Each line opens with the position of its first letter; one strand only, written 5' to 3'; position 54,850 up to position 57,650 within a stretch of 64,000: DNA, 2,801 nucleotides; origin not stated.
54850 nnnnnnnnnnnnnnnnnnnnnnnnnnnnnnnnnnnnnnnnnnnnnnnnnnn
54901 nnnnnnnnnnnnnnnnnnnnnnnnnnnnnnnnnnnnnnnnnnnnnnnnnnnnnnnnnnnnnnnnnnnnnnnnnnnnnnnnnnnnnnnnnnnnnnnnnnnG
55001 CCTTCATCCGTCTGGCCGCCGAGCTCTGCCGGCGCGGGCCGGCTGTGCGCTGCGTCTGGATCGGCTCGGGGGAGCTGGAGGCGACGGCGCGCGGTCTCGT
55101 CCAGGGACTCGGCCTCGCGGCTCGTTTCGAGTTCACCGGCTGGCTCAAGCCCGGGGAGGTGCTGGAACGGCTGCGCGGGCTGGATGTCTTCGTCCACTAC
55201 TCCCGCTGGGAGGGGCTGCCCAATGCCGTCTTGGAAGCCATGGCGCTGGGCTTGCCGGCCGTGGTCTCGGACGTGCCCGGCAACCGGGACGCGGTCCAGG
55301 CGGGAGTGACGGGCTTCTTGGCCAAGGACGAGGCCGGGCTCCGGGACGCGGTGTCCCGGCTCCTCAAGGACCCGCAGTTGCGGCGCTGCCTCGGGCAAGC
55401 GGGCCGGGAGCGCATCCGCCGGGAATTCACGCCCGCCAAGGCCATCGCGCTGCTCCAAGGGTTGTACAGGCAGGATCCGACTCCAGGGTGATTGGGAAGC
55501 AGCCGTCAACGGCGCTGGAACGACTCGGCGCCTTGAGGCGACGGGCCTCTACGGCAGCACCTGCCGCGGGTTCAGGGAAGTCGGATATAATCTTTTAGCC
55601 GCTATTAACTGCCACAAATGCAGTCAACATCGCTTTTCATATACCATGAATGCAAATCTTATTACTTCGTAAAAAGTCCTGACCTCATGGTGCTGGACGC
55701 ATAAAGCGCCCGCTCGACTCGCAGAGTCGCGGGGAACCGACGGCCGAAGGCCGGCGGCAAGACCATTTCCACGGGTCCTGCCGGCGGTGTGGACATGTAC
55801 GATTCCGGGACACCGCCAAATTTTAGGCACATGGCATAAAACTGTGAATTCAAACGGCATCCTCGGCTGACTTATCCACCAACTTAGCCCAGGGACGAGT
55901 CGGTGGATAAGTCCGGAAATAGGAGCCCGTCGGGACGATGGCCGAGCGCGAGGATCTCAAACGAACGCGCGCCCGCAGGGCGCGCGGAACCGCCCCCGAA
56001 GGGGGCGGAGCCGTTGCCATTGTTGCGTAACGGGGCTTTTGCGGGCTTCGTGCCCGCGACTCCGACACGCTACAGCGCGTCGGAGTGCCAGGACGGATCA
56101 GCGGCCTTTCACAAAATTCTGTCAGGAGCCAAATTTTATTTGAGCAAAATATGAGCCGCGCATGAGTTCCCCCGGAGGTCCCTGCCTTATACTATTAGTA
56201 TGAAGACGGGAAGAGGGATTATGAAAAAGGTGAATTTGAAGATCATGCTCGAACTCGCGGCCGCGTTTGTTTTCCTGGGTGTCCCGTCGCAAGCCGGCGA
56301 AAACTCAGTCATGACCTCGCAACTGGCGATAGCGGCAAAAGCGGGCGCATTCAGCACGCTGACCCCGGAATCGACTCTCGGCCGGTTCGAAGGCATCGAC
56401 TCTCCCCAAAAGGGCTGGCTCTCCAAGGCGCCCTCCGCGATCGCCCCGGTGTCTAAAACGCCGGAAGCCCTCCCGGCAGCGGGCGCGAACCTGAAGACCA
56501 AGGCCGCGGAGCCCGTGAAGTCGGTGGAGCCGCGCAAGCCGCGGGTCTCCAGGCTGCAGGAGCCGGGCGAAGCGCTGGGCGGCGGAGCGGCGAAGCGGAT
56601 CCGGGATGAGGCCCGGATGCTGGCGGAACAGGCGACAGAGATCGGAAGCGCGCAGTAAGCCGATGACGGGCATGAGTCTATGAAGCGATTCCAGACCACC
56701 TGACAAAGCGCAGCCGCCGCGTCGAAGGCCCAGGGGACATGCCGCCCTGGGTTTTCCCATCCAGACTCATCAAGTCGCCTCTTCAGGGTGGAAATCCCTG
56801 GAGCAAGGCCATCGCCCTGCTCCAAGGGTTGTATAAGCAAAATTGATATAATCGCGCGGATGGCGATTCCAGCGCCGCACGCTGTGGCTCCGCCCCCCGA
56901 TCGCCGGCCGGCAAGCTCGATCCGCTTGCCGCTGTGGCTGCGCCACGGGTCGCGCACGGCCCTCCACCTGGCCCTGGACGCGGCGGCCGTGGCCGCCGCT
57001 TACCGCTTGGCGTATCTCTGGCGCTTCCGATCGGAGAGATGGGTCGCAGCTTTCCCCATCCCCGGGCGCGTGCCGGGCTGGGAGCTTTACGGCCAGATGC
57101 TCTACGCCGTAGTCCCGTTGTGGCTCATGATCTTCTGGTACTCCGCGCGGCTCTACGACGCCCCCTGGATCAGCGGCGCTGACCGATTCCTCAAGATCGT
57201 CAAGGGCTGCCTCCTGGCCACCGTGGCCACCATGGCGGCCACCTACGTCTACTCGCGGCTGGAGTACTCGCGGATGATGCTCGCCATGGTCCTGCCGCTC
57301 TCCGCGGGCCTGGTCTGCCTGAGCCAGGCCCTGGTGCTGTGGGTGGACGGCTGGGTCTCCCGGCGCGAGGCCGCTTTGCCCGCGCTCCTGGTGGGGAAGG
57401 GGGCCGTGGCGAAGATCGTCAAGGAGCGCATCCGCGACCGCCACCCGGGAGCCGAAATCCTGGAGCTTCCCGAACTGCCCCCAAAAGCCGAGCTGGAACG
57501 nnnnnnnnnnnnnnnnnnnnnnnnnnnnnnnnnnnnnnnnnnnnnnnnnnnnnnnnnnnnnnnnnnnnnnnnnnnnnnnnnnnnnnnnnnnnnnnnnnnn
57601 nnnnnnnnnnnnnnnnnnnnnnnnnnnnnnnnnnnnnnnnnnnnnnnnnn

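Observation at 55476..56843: About 1.3-kb insertion bracketed by a diverged 38-bp duplication of the upstream GT4 gene's 3' end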

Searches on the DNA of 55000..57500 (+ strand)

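Call 3: search_rna_families(source=window, start=55000, end=57500, threshold=evalue, max_evalue=1, show_alignments=3)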
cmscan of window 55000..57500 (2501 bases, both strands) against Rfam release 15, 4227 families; matches with E-value up to 1: 0.
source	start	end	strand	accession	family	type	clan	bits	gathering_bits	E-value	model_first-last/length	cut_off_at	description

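Call 65: search_dna_similar(query=window:55476-56803:+, collection=plasmids, mode=distant, max_rows=8)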
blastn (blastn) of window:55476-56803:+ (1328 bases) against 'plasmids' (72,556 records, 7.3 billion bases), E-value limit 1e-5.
No match.

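Call 66: search_dna_similar(query=window:55476-56803:+, collection=phages, mode=distant, max_rows=8)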
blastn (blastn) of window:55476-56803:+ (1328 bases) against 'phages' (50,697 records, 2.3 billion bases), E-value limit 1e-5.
No match.

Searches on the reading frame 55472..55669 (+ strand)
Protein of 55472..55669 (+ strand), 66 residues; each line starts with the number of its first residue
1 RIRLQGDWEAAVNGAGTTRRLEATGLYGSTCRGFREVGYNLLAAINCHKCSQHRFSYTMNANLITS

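Call 82: search_protein_families(library=pfam, proteins=[window:55472-55669:+], max_evalue=1)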
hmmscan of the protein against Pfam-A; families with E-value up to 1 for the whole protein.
seq(66 aa): 0 families

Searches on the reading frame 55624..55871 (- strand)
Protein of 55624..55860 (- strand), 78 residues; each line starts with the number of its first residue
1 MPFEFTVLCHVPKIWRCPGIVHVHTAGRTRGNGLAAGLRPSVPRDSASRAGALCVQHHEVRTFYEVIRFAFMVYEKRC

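Call 68: search_protein_families(library=ncbifam, proteins=[window:55624-55860:-], max_evalue=1)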
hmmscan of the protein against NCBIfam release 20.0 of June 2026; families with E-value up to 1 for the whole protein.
window:55624-55860:- (78 aa): 0 families

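Call 69: search_protein_families(library=phrogs, proteins=[window:55624-55860:-], max_evalue=1)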
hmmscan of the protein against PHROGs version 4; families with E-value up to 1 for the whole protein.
window:55624-55860:- (78 aa): 0 families

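Call 81: search_protein_families(library=pfam, proteins=[window:55624-55860:-], max_evalue=0.01)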
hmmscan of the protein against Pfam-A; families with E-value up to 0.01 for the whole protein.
window:55624-55860:- (78 aa): 1 family
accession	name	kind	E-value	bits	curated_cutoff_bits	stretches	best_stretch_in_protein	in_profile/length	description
PF13579.12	Glyco_trans_4_4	-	0.0058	17.4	29.7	1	14-62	92-140/158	Glycosyl transferase 4-like domain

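Call 82: search_protein_families(library=pfam, proteins=[window:55665-55871:-], max_evalue=1)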
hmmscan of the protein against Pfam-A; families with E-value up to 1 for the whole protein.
seq(69 aa): 0 families

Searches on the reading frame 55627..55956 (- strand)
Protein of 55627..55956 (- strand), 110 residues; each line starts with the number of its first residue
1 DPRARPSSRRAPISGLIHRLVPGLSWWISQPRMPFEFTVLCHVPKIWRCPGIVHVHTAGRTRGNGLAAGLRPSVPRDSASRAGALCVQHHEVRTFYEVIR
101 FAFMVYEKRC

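Call 82: search_protein_families(library=pfam, proteins=[window:55627-55956:-], max_evalue=1)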
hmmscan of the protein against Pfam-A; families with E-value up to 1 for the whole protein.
seq(110 aa): 1 family
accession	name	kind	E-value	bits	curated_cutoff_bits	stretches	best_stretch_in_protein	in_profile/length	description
PF13579.12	Glyco_trans_4_4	-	0.013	16.2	29.7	1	46-94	92-140/158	Glycosyl transferase 4-like domain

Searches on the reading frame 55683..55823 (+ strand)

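Call 82: search_protein_families(library=pfam, proteins=[window:55683-55823:+], max_evalue=1)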
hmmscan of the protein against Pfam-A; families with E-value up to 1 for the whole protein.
seq(47 aa): 1 family
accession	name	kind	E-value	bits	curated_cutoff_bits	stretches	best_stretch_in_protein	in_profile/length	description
PF01907.25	Ribosomal_L37e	-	0.0017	18.8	27.6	1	21-42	6-27/53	Ribosomal protein L37e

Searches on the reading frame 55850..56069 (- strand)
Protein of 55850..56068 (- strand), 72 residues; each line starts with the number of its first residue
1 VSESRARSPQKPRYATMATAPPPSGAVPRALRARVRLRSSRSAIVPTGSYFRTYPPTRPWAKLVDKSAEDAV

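Call 68: search_protein_families(library=ncbifam, proteins=[window:55850-56068:-], max_evalue=1)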
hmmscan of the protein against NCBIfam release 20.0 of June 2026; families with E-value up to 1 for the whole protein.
window:55850-56068:- (72 aa): 0 families

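Call 69: search_protein_families(library=phrogs, proteins=[window:55850-56068:-], max_evalue=1)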
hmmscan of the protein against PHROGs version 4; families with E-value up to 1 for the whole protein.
window:55850-56068:- (72 aa): 1 family
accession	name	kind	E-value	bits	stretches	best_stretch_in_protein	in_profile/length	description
phrog_1596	-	unknown function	0.12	13.7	1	19-71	3-54/114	-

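Call 81: search_protein_families(library=pfam, proteins=[window:55850-56068:-], max_evalue=0.01)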
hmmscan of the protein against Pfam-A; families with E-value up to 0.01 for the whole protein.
window:55850-56068:- (72 aa): 0 families

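Call 82: search_protein_families(library=pfam, proteins=[window:55887-56069:-], max_evalue=1)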
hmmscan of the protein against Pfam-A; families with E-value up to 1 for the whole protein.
seq(61 aa): 0 families

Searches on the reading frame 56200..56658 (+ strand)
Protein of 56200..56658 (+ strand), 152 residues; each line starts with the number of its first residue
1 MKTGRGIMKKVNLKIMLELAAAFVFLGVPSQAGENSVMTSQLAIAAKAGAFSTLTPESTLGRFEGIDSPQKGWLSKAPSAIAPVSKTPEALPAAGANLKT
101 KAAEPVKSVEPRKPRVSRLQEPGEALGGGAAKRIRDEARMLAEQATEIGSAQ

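Call 14: search_protein_families(library=pfam, proteins=[window:56200-56658:+], max_evalue=0.001)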
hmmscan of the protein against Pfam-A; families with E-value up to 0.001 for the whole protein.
window:56200-56658:+ (152 aa): 0 families

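Call 15: find_encoding_contigs(protein=window:56221-56658:+, flank=10000, max_places=10)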
Protein window:56221-56658:+ (145 aa): no gene with exactly this product is on record in the collection.

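Call 16: find_encoding_contigs(protein=window:56200-56658:+, flank=10000, max_places=10)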
Protein window:56200-56658:+ (152 aa): no gene with exactly this product is on record in the collection.

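Call 27: find_homologous_proteins(query=window:56221-56658:+, max_evalue=0.001)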
Query window:56221-56658:+ (145 aa): 2 proteins with E <= 0.001 among 229 candidates.
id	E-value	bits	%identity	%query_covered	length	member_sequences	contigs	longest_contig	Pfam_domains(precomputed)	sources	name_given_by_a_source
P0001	1.5e-82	292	100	100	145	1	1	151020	-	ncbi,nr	ncbi:MAG: hypothetical protein NTY77_13955 [Elusimicrobia bacterium]|nr:hypothetical protein [Elusim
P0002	4.2e-52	194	77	100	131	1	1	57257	-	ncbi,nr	ncbi:MAG: hypothetical protein NTY77_15140 [Elusimicrobia bacterium]|nr:hypothetical protein [Elusim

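Call 28: find_encoding_contigs(protein=P0002, flank=10000, max_places=6)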
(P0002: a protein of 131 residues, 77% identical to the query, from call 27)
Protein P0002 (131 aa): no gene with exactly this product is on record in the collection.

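Call 29: find_encoding_contigs(protein=P0001, flank=10000, max_places=6)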
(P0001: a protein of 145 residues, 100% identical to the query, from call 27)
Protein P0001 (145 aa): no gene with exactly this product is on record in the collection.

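Call 31: list_cluster_members(proteins=[P0001, P0002])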
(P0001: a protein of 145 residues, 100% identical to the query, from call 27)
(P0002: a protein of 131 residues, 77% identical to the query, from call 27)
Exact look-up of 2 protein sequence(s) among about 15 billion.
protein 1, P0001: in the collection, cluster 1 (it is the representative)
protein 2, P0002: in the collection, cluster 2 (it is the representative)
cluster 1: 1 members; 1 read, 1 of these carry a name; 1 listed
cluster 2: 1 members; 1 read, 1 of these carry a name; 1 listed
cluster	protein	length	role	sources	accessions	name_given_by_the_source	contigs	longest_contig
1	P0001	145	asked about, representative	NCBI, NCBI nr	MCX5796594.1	MAG: hypothetical protein NTY77_13955 [Elusimicrobia bacterium] | hypothetical protein [Elusimicrobiota bacterium]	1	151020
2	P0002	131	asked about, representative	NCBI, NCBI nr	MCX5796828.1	MAG: hypothetical protein NTY77_15140 [Elusimicrobia bacterium] | hypothetical protein [Elusimicrobiota bacterium]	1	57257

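Call 56: find_related_loci(query=window:56221-56658:+, collection=metagenome_contigs, flank=10000)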
Query window:56221-56658:+ (145 aa) in metagenome_contigs; peptide patterns used: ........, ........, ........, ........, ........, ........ (x = any residue, [..] = any of these).
577 stretches matched a pattern, but none encodes a relative of the query by tblastn (E <= 1e-3).

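Call 68: search_protein_families(library=ncbifam, proteins=[window:56221-56658:+], max_evalue=1)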
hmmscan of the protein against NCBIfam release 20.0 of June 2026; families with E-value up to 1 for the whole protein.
window:56221-56658:+ (145 aa): 0 families

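Call 69: search_protein_families(library=phrogs, proteins=[window:56221-56658:+], max_evalue=1)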
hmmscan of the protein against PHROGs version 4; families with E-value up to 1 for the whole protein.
window:56221-56658:+ (145 aa): 0 families

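Call 73: search_protein_representatives(protein=window:56221-56658:+)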
Query: 145 residues. Proteins with E-value up to 0.001 (for the whole library): 19; up to 1e-10: 9; up to 1e-30: 1. The best 19 are listed.
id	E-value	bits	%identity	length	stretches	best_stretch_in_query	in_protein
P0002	1.3e-52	193.5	90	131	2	61-145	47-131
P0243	6.5e-26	107.2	56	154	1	5-138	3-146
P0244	1.4e-17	80.3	50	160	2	50-126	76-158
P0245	1.4e-16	77.0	42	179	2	40-144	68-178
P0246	7.6e-16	74.6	48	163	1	1-134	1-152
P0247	2.4e-13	66.5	52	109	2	80-137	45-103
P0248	2.7e-13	66.4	43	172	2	53-132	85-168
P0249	4.1e-13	65.8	42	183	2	48-138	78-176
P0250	5.7e-11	58.9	53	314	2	1-61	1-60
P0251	2.6e-10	56.7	46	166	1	1-137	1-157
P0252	4.5e-10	56.0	46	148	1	1-126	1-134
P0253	3.3e-09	53.2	43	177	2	52-135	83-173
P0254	1.3e-06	44.7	48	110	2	5-54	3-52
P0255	2.0e-06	44.2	46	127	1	1-138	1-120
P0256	7.8e-05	39.0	30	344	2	7-102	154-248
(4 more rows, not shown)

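Call 75: list_cluster_members(proteins=[P0243, P0244, P0245, P0246, P0247, P0248, P0249, P0250, P0251, P0252])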
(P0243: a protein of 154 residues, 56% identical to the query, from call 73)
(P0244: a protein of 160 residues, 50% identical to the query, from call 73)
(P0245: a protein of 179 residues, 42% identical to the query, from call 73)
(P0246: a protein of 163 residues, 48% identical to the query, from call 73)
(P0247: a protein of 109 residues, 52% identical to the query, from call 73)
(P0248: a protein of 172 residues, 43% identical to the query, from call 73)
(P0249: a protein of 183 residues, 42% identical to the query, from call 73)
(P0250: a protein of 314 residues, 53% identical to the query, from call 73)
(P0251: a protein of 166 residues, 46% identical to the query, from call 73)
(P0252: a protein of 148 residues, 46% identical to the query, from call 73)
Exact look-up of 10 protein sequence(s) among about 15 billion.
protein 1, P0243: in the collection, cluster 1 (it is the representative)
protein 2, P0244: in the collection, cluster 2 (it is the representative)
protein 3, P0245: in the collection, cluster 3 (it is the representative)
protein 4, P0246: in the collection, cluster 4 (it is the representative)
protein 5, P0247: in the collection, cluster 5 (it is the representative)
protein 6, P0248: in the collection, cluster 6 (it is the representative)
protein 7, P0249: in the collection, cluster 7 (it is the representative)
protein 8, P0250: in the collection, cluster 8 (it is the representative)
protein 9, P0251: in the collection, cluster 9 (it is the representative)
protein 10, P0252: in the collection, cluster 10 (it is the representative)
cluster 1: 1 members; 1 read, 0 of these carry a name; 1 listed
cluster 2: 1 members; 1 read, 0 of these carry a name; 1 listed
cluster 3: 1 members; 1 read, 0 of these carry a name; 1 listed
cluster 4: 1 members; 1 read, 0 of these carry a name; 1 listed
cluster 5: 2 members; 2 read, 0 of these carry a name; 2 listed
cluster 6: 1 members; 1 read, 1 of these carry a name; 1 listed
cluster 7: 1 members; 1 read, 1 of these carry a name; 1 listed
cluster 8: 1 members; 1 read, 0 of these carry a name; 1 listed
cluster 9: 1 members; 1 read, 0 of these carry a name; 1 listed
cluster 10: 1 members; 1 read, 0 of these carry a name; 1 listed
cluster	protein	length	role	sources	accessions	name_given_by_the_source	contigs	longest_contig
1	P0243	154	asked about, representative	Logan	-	-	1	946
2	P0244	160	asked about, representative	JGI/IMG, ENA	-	-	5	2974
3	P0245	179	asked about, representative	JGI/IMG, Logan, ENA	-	-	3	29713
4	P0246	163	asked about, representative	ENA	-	-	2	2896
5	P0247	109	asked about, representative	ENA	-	-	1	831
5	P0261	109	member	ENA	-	-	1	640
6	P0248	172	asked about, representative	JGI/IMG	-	hypothetical protein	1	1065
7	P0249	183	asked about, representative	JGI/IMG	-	hypothetical protein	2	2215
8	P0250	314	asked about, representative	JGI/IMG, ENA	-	-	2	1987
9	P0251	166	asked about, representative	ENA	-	-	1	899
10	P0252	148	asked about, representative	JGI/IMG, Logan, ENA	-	-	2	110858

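Call 78: find_related_loci(query=A1, collection=viral_contigs, flank=10000)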
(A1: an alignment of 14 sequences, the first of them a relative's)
Query A1 (145 aa) in viral_contigs; peptide patterns used: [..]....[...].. (x = any residue, [..] = any of these).
39 stretches matched a pattern, but none encodes a relative of the query by tblastn (E <= 1e-3).

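Call 88: predict_structure(alignment_id=A1)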
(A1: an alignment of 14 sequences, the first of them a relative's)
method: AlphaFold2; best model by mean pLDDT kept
length: 145 residues; sequences in the alignment: 14
mean_pLDDT: 57.0   pTM: 0.18
mean pLDDT of the five models: 57.0, 56.8, 56.7, 52.7, 50.9
residues with pLDDT >= 90: 0; 70-90: 23; 50-70: 71; < 50: 51
segments of 3 or more residues with pLDDT < 50: 34-48, 50-61, 86-89
pLDDT, mean of each block of 10 residues (from residue 1): 68 67 56 48 43 42 51 49 49 52 66 60 73 75 54
secondary structure, 60 per line:
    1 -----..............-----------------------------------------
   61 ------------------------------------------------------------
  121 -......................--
elements in order: H6-19 H122-143

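Call 96: search_protein_families(library=padloc, proteins=[window:56221-56658:+], max_evalue=0.01)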
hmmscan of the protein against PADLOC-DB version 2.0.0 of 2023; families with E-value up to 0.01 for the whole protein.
window:56221-56658:+ (145 aa): 0 families
